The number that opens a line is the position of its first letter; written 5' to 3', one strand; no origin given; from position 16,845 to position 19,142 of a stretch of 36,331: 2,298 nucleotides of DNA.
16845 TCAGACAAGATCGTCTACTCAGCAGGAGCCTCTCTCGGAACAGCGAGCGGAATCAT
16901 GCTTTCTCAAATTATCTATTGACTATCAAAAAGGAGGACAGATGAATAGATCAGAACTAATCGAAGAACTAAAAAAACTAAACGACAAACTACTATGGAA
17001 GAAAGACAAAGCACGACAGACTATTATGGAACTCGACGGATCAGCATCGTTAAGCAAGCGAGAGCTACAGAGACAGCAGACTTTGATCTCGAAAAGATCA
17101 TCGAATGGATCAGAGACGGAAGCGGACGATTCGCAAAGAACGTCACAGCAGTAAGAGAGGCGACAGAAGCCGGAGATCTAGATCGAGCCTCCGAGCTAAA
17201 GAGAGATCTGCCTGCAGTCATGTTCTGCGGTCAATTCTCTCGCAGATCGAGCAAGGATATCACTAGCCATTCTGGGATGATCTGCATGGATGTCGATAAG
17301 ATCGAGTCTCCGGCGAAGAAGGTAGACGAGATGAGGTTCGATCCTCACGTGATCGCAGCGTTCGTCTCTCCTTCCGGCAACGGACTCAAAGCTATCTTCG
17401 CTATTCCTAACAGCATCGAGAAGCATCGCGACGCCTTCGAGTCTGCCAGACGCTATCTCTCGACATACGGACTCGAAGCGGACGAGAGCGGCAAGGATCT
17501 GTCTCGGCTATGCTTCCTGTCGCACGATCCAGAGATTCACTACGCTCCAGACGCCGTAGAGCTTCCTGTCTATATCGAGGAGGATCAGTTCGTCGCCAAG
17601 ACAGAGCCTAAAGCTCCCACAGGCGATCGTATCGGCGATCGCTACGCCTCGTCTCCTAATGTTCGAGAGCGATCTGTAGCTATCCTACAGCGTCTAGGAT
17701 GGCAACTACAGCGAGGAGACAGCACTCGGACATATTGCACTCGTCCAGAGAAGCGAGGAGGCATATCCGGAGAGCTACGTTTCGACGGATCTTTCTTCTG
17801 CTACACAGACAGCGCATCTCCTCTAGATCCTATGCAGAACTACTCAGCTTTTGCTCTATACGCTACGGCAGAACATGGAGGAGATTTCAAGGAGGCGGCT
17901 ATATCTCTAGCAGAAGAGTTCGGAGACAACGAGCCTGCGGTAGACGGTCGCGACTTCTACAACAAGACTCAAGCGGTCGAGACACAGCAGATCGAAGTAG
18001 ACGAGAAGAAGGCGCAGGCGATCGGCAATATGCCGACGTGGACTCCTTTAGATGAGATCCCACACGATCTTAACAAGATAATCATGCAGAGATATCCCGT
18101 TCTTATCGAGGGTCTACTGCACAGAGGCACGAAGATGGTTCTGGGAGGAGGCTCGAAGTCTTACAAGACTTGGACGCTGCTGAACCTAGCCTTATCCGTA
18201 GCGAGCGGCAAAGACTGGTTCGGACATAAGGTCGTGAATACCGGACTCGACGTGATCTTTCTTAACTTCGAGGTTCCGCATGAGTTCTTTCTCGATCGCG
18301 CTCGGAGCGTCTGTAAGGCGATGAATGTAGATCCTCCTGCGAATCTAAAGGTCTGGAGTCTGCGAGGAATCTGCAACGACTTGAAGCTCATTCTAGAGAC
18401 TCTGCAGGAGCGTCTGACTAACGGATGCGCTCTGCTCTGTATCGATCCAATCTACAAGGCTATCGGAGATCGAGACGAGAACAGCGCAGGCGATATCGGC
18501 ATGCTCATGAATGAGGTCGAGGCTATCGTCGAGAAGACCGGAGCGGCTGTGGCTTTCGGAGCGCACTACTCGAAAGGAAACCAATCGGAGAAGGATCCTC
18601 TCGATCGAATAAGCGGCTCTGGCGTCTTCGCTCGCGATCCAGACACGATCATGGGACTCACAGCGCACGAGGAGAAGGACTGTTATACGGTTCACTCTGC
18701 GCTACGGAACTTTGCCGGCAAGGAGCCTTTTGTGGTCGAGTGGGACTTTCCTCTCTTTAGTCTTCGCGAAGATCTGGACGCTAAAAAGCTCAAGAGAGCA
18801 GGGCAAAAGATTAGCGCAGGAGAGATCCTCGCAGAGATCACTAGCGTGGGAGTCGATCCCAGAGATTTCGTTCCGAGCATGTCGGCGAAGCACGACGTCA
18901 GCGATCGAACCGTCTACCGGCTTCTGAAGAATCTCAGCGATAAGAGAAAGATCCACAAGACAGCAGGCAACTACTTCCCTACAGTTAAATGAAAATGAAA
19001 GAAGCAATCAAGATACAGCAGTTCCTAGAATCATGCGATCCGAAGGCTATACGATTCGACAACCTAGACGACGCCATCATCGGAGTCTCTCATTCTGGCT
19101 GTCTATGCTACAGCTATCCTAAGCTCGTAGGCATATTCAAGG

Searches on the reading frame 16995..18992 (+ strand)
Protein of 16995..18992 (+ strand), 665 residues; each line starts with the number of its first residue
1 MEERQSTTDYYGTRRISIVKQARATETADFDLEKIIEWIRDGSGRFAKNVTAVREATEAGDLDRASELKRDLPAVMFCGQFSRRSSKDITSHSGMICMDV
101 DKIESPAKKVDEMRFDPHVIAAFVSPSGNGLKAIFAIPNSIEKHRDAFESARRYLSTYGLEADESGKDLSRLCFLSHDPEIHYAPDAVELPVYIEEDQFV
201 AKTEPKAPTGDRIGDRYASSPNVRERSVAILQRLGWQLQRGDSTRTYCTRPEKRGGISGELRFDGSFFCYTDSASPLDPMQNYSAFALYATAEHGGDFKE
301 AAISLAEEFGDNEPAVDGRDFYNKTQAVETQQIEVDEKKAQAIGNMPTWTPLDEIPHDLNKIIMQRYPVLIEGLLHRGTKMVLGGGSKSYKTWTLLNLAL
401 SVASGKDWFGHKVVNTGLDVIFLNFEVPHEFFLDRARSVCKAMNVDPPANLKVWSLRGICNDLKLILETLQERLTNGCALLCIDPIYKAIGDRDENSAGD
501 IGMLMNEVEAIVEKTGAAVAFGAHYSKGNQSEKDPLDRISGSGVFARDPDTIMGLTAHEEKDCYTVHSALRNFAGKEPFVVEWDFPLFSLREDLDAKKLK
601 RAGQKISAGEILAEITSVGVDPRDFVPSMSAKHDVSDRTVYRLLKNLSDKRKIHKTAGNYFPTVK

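Call 13: search_protein_families(library=pfam, proteins=[window:16995-18992:+], max_evalue=0.01)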
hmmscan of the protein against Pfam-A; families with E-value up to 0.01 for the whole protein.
window:16995-18992:+ (665 aa): 2 families
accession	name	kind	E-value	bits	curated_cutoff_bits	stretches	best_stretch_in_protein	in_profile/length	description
PF13481.12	AAA_25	-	8.2e-27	94.5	27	1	369-530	24-195/195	AAA domain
PF08800.15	BT4734-like_N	-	4.6e-26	92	22.4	1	68-183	2-134/134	BT4734-like, N-terminal domain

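Call 14: search_protein_families(library=phrogs, proteins=[window:16995-18992:+], max_evalue=0.01)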
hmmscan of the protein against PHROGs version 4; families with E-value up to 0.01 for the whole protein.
window:16995-18992:+ (665 aa): 15 families
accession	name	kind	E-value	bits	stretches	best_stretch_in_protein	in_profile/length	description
phrog_2597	-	DNA, RNA and nucleotide metabolism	8e-45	154.6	1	363-561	352-550/747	DNA primase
phrog_18375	-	DNA, RNA and nucleotide metabolism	3.3e-25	89.4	1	15-183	6-174/644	DNA primase/helicase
phrog_28855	-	unknown function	2.6e-23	83.3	1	16-187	5-173/804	-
phrog_3123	-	unknown function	2.4e-18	67.1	1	345-561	307-542/583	-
phrog_906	-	DNA, RNA and nucleotide metabolism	9.8e-12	45.4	1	302-529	466-676/872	DNA polymerase/primase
phrog_239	-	DNA, RNA and nucleotide metabolism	3.4e-09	37.2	1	370-563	351-561/801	DNA primase/helicase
phrog_19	-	DNA, RNA and nucleotide metabolism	1.8e-07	31.4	1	373-560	348-542/621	DnaB-like replicative helicase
phrog_15962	-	DNA, RNA and nucleotide metabolism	2.6e-07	30.3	1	40-183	63-207/835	DNA primase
phrog_1284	-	unknown function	9.1e-07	29.5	1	370-498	27-150/306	-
phrog_23402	-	unknown function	1.3e-06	29.1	1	29-190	23-189/301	-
phrog_2850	-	unknown function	1.8e-06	28.1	0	474-524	256-306/465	-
phrog_19930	-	DNA, RNA and nucleotide metabolism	0.00024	20.5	1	229-306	244-325/865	DNA polymerase/primase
phrog_14787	-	unknown function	0.00056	20.5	1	84-187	86-187/299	-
phrog_243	-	DNA, RNA and nucleotide metabolism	0.0012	18.8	1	462-560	127-227/273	DnaB-like replicative helicase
phrog_3228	-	DNA, RNA and nucleotide metabolism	0.0045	16.3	0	493-535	496-538/766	replicative helicase-primase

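Call 29: find_related_loci(query=window:16995-18992:+, collection=viral_contigs, flank=6000)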
Query window:16995-18992:+ (665 aa) in viral_contigs; peptide patterns used: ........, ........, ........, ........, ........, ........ (x = any residue, [..] = any of these).
16 stretches matched a pattern; 16 encode a relative of the query (tblastn E <= 1e-3); 16 distinct loci.
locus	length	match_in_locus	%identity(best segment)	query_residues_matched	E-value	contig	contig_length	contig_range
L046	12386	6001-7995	97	1-665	0e+0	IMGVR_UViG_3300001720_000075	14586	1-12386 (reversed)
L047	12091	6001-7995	93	1-665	0e+0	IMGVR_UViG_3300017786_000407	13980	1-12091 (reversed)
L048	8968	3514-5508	92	1-665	0e+0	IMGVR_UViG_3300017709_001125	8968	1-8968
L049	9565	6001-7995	92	1-665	0e+0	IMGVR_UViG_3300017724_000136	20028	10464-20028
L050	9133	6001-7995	87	1-665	0e+0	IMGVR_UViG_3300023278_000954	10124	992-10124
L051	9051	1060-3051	83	1-665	0e+0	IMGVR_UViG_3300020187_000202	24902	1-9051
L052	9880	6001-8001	81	1-664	0e+0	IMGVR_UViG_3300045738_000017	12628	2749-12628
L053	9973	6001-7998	74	1-663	0e+0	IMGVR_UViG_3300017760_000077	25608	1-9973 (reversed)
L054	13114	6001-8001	75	1-665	0e+0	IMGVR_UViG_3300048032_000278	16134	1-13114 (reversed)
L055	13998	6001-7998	78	1-663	0e+0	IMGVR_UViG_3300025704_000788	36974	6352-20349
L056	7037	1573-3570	71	1-663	0e+0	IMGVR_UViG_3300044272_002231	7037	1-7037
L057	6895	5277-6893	84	1-540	0e+0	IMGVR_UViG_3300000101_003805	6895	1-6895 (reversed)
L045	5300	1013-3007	54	3-661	0e+0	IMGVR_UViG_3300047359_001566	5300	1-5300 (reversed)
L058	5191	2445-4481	52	12-661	0e+0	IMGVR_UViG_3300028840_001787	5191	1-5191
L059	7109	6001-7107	70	1-370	1e-175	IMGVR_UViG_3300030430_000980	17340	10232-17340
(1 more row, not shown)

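Call 61: search_solved_structures(query=window:16995-18989:+, max_evalue=0.01)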
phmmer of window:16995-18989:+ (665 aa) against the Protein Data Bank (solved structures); distinct sequences matched with E-value up to 0.01: 0.

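Call 64: find_homologous_proteins(query=window:16995-18989:+, max_evalue=1e-10)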
Query window:16995-18989:+ (665 aa): 159 proteins with E <= 1e-10 among 8000 candidates; the best 120 are listed.
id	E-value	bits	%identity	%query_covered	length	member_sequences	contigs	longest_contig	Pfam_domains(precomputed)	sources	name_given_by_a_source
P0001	0.0e+0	1529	100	100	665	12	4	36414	PF08800.16,PF13481.13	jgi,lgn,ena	-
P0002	0.0e+0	1425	92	100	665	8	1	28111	PF08800.16,PF13481.13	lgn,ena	-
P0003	0.0e+0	1359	87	100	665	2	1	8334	PF08800.16,PF13481.13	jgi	-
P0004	0.0e+0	1320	85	100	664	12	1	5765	PF08800.16,PF13481.13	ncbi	-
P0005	0.0e+0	1287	82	100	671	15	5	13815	PF08800.16,PF13481.13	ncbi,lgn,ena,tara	tara:strand:+ start:2239 stop:4254 length:2016 start_codon:yes stop_codon:yes gene_type:complete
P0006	0.0e+0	1281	83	100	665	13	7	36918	PF08800.16,PF13481.13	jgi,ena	-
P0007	0.0e+0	1230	79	100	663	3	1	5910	PF08800.16,PF13481.13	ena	-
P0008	0.0e+0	1201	78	100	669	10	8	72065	PF08800.16,PF13481.13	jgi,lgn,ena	-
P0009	0.0e+0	1179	77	99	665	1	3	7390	PF08800.16,PF13481.13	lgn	-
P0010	0.0e+0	1150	75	98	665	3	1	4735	PF08800.16,PF13481.13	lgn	-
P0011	0.0e+0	1148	75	99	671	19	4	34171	PF08800.16,PF13481.13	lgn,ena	-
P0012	0.0e+0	1146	75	100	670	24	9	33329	PF08800.16,PF13481.13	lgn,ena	-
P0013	0.0e+0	1143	74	100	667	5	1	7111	PF08800.16,PF13481.13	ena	-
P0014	0.0e+0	1140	74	99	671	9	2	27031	PF08800.16,PF13481.13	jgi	jgi:hypothetical protein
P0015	0.0e+0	1137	73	100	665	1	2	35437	PF08800.16,PF13481.13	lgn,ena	-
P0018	0.0e+0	1092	71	99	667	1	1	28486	PF08800.16,PF13481.13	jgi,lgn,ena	-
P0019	0.0e+0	1082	71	100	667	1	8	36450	PF08800.16,PF13481.13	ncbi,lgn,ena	-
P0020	0.0e+0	1069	71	99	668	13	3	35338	PF08800.16,PF13481.13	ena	-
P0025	7.9e-275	932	62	98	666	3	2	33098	PF08800.16,PF13481.13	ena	-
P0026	1.3e-268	911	60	100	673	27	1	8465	PF08800.16,PF13481.13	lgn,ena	-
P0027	1.0e-266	905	60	99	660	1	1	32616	PF08800.16,PF13481.13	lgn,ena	-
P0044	1.2e-247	842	56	99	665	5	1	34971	PF08800.16,PF13481.13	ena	-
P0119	3.2e-40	157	43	31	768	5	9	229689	PF19263.6,PF08800.16,PF08706.17,PF08708.17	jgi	jgi:P4 family phage/plasmid primase-like protien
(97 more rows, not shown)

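Call 66: find_encoding_contigs(protein=P0018, flank=4500, max_places=1)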
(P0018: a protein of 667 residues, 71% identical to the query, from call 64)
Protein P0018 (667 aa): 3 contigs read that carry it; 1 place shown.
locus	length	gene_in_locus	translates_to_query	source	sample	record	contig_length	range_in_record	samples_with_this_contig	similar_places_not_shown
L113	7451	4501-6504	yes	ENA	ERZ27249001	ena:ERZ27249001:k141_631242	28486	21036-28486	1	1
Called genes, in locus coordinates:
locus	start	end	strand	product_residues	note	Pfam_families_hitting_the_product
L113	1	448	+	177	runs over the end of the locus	PF13238:AAA_18 (faint), PF21448:DNMK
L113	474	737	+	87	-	-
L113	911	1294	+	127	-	PF05497:Destabilase (weak)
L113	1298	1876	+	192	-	-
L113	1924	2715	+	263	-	PF12705:PDDEXK_1 (faint)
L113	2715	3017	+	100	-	PF08299:Bac_DnaA_C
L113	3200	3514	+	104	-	-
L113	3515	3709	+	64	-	-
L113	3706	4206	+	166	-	-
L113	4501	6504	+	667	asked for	PF08800:BT4734-like_N, PF13481:AAA_25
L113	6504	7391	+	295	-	-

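Call 67: find_encoding_contigs(protein=P0025, flank=4500, max_places=1)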
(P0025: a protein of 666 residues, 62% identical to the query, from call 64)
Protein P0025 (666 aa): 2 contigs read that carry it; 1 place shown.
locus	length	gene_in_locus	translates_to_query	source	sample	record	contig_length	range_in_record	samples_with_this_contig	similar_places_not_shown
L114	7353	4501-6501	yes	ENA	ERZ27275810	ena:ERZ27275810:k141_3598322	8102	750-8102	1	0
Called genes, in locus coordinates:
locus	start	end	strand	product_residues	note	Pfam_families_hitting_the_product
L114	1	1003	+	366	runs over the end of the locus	-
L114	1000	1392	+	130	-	PF05497:Destabilase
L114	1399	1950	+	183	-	-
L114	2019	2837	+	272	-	-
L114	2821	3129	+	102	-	PF08299:Bac_DnaA_C (weak)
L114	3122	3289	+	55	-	-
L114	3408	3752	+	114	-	-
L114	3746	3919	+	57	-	-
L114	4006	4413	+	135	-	-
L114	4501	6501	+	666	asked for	PF08800:BT4734-like_N, PF13481:AAA_25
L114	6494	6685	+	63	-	-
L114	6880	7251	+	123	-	PF09811:Yae1_N (faint)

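Call 68: find_encoding_contigs(protein=P0027, flank=4500, max_places=1)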
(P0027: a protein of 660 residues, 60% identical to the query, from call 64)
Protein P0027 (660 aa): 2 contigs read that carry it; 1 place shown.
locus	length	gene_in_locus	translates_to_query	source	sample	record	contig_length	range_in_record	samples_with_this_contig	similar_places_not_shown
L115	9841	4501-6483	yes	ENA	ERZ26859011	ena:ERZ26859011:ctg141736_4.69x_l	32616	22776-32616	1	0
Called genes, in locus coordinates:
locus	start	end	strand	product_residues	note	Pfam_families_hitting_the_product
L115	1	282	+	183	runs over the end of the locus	PF13238:AAA_18 (weak), PF04275:P-mevalo_kinase (weak), PF21448:DNMK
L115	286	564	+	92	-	-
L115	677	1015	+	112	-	-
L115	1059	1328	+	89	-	-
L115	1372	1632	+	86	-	-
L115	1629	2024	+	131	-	PF01464:SLT (weak), PF05497:Destabilase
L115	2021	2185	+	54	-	PF01402:RHH_1 (weak)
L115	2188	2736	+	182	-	-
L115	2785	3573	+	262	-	PF12705:PDDEXK_1 (weak)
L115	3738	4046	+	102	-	-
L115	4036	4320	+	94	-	PF13384:HTH_23 (weak)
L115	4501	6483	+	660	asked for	PF08800:BT4734-like_N, PF13481:AAA_25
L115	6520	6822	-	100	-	-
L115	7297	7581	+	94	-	-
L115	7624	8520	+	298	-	-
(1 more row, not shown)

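Call 69: find_encoding_contigs(protein=P0044, flank=4500, max_places=1)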
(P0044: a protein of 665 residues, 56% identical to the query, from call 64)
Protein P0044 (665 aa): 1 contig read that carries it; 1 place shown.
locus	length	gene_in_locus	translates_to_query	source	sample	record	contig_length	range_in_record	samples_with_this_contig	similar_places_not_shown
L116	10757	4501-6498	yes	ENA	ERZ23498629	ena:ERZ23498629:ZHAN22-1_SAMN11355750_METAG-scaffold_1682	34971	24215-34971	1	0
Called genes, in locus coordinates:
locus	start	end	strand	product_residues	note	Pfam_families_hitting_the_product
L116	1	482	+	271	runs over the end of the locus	-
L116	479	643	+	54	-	-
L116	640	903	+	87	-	-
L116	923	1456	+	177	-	PF04275:P-mevalo_kinase (weak), PF21448:DNMK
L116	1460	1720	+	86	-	-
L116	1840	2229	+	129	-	-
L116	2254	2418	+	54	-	-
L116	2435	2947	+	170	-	-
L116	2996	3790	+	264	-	-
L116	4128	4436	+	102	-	-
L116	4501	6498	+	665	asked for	PF08800:BT4734-like_N, PF13481:AAA_25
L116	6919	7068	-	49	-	-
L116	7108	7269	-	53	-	-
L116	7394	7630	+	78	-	-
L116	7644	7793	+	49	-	-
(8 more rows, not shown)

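Call 76: find_encoding_contigs(protein=P0020, flank=6000, max_places=1)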
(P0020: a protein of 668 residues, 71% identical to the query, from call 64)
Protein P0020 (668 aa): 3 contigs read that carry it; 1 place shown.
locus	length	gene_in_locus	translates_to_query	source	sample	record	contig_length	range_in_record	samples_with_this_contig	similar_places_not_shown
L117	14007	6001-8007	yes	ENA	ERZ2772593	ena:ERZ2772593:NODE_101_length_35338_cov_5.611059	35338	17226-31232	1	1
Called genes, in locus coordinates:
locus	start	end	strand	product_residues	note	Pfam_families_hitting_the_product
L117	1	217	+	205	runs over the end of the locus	-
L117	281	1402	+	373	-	-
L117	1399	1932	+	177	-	PF13173:AAA_14 (weak), PF13238:AAA_18 (faint), PF21448:DNMK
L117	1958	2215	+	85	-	-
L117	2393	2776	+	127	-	PF05497:Destabilase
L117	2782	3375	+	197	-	-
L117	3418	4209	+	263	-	PF12705:PDDEXK_1 (faint)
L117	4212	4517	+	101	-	PF08299:Bac_DnaA_C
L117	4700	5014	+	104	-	PF01527:HTH_Tnp_1 (faint)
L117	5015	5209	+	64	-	-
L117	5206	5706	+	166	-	-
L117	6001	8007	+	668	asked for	PF08800:BT4734-like_N, PF13481:AAA_25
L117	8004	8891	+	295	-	-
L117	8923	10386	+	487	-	-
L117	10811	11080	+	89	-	-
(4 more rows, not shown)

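Call 77: find_encoding_contigs(protein=P0019, flank=6000, max_places=1)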
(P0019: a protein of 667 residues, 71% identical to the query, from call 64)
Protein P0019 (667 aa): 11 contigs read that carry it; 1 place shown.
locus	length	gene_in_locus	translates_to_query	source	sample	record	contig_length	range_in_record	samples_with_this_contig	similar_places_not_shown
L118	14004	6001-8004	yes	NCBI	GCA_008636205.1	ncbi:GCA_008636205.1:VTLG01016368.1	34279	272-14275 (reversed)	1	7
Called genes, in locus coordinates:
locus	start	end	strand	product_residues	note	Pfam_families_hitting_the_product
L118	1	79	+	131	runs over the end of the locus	PF25932:DUF7977 (faint)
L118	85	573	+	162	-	-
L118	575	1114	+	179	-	PF21448:DNMK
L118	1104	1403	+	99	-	-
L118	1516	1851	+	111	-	-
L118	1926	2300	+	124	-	-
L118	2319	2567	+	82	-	-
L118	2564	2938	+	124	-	PF01464:SLT (weak), PF05497:Destabilase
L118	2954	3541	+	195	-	-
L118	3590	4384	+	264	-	PF12705:PDDEXK_1 (faint)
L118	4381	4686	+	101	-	PF08299:Bac_DnaA_C (weak)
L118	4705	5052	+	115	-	-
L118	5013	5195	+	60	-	-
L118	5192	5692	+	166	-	-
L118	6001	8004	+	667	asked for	PF08800:BT4734-like_N, PF13481:AAA_25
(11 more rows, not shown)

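Call 78: find_encoding_contigs(protein=P0011, flank=6000, max_places=1)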
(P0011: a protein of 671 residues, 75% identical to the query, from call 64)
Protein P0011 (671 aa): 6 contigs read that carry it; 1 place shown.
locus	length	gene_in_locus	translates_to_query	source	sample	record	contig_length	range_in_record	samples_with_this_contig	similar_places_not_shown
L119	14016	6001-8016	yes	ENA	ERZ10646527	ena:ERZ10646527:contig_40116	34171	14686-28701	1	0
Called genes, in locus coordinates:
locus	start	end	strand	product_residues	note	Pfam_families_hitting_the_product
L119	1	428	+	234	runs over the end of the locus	-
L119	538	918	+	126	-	-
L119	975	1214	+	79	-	-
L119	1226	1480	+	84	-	-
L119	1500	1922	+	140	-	PF07486:Hydrolase_2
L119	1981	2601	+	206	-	-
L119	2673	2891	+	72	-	-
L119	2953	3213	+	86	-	-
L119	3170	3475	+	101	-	-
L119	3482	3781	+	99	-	PF08299:Bac_DnaA_C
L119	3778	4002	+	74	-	-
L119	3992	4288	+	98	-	-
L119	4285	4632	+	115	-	-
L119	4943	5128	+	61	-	PF07926:TPR_MLP1_2 (weak)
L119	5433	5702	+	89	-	-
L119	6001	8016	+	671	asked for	PF08800:BT4734-like_N, PF13481:AAA_25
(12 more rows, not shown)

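Call 79: find_encoding_contigs(protein=P0026, flank=6000, max_places=1)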
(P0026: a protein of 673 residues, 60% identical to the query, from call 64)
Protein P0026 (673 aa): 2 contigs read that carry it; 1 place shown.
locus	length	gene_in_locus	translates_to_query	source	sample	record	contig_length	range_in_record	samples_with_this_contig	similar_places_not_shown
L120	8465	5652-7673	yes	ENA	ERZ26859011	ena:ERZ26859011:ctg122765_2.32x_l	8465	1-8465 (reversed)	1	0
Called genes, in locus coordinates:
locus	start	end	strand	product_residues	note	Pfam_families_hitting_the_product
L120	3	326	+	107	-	?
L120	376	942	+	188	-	-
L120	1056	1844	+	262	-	PF12705:PDDEXK_1 (faint)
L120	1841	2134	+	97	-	PF08299:Bac_DnaA_C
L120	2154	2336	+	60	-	-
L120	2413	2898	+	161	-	-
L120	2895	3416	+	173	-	-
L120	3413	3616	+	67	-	-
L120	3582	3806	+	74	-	-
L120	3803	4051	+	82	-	-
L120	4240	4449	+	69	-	-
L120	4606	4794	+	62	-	-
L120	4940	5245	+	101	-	-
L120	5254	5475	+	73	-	-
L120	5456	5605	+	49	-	-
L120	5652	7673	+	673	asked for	PF08800:BT4734-like_N, PF13481:AAA_25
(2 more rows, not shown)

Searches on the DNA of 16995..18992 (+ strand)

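Call 87: search_rna_families(source=L056, start=6200, end=6700, threshold=evalue, max_evalue=1)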
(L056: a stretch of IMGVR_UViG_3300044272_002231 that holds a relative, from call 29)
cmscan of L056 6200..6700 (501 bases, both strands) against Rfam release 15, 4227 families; matches with E-value up to 1: 3.
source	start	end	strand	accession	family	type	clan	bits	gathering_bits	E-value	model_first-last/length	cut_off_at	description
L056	6559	6624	+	RF00023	tmRNA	Gene;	CL00001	56.2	47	1.7e-21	1-374/374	no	transfer-messenger RNA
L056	6288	6434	-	RF02815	Lig_thermometer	Cis-reg; thermoregulator;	-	25.9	51.5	0.13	1-205/205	no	Lig 5' UTR thermometer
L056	6559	6622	-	RF04354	Plastid-ycf2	Cis-reg;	-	18.2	65.7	0.48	1-75/75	no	Plastid-ycf2 5UTR RNA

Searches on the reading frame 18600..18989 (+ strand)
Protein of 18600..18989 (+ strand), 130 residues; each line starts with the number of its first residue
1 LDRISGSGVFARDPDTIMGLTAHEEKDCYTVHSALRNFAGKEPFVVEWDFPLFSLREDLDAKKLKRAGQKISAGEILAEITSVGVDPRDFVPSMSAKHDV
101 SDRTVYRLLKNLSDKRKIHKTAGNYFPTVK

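Call 81: predict_structure(alignment_id=A4)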
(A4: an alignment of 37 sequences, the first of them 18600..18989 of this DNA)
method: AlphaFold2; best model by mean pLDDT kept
length: 130 residues; sequences in the alignment: 37
mean_pLDDT: 82.3   pTM: 0.66
mean pLDDT of the five models: 82.3, 79.9, 79.6, 78.9, 78.7
residues with pLDDT >= 90: 63; 70-90: 42; 50-70: 15; < 50: 10
segments of 3 or more residues with pLDDT < 50: 1-8
pLDDT, mean of each block of 10 residues (from residue 1): 40 61 91 69 88 90 87 90 90 93 93 91 86
secondary structure, 60 per line:
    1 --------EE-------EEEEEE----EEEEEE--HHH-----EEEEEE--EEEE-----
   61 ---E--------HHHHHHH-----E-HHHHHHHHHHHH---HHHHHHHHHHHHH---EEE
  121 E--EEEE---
elements in order: E18-23 E28-33 E44-49 E52-55 H73-79 H87-98 H102-114 E118-121 E124-127

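Call 88: fold_search(model_id=the predicted structure, library=pdb)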
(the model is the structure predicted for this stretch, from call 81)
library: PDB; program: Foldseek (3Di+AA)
matches with E <= 10: 1050; with E <= 0.001: 0
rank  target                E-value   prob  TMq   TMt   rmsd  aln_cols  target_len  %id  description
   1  3eco_B                3.2e-02  1.00  0.33  0.34   2.5        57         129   24  Crystal structure of MepR, a transcription regulator of the Staphylococcus aureus multidrug efflux pump MepA (released 2009-02-10)
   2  4ets_A                5.3e-02  0.99  0.39  0.37   3.4        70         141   20  Crystal structure of Campylobacter jejuni ferric uptake regulator (released 2012-06-20)
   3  8bie_A                6.0e-02  0.99  0.33  0.15   2.8        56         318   12  O-Methyltransferase Plu4894 in complex with SAH (released 2023-03-08)
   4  8bii_H                6.8e-02  0.99  0.32  0.15   3.0        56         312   12  O-Methyltransferase Plu4895 (mutant H229N) in complex with SAH (released 2023-03-08)
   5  9e71_BW               7.3e-02  0.89  0.29  0.50   4.8        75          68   17  Cryo-EM structure of the Pyrobaculum calidifontis 70S ribosome (released 2024-11-20)
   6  8bir_A                7.7e-02  0.99  0.33  0.14   2.8        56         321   12  O-Methyltransferase Plu4895 in complex with SAH and AQ-256 (released 2023-03-08)
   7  3go5                  8.8e-02  0.38  0.30  0.15  12.1       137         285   12  Crystal structure of a multidomain protein with nucleic acid binding domains (sp_0946) from streptococcus pneumoniae tig (released 2009-04-07)
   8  8bif_D                9.3e-02  0.98  0.32  0.15   3.0        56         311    9  O-Methyltransferase Plu4892 in complex with SAH (released 2023-03-08)
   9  3lst_A                9.3e-02  0.97  0.32  0.14   2.9        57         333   16  Crystal Structure of CalO1, Methyltransferase in Calicheamicin Biosynthesis, SAH bound form (released 2010-03-02)
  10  1sd4_A                1.0e-01  0.99  0.37  0.40   2.6        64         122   22  Crystal Structure of a SeMet derivative of BlaI at 2.0 A (released 2004-08-10)
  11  8bif_A                1.0e-01  0.98  0.33  0.15   2.8        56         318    9  O-Methyltransferase Plu4892 in complex with SAH (released 2023-03-08)
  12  9la8_A                1.0e-01  0.96  0.28  0.12   3.6        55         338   24  Comparative analysis of functions and catalytic mechanisms of methyltransferases involved in anthracycline biosynthesi (released 2026-01-07)
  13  5eeg_A                1.0e-01  0.96  0.28  0.12   3.6        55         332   24  Crystal structure of carminomycin-4-O-methyltransferase DnrK in complex with tetrazole-SAH (released 2015-12-23)
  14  1tw2_A                1.0e-01  0.95  0.28  0.12   3.7        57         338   23  Crystal structure of Carminomycin-4-O-methyltransferase (DnrK) in complex with S-adenosyl-L-homocystein (SAH) and 4-me (released 2004-09-14)
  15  2mh2_MODEL_1_A        1.1e-01  1.00  0.37  0.70   2.5        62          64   24  Structural insights into the DNA recognition and protein interaction domains reveal fundamental homologous DNA (released 2014-04-16)
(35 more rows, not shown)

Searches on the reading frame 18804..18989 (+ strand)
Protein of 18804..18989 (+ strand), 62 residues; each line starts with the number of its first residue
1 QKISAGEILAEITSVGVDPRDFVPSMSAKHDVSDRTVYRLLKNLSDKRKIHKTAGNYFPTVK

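Call 63: search_protein_families(library=pfam, proteins=[window:18804-18989:+], max_evalue=5)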
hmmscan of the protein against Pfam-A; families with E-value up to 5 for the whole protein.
seq(62 aa): 6 families
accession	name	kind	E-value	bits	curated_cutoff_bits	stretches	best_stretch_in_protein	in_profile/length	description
PF25213.1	HVO_A0261_N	-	0.001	19.3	35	1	26-60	30-64/86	HVO_A0261 N-terminal domain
PF08279.18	HTH_11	-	0.034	14.5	25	1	29-55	24-51/55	HTH domain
PF08220.18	HTH_DeoR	-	0.072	13.3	21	1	27-55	21-49/57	DeoR-like helix-turn-helix domain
PF10264.15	Stork_head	-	0.096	13.4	27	1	33-58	50-75/79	Winged helix Storkhead-box1 domain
PF13384.12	HTH_23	-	0.12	12.7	24.6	1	28-43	25-40/50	Homeodomain-like domain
PF01978.25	TrmB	-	0.18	12.1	25.6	1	28-57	30-59/68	Sugar-specific transcriptional regulator TrmB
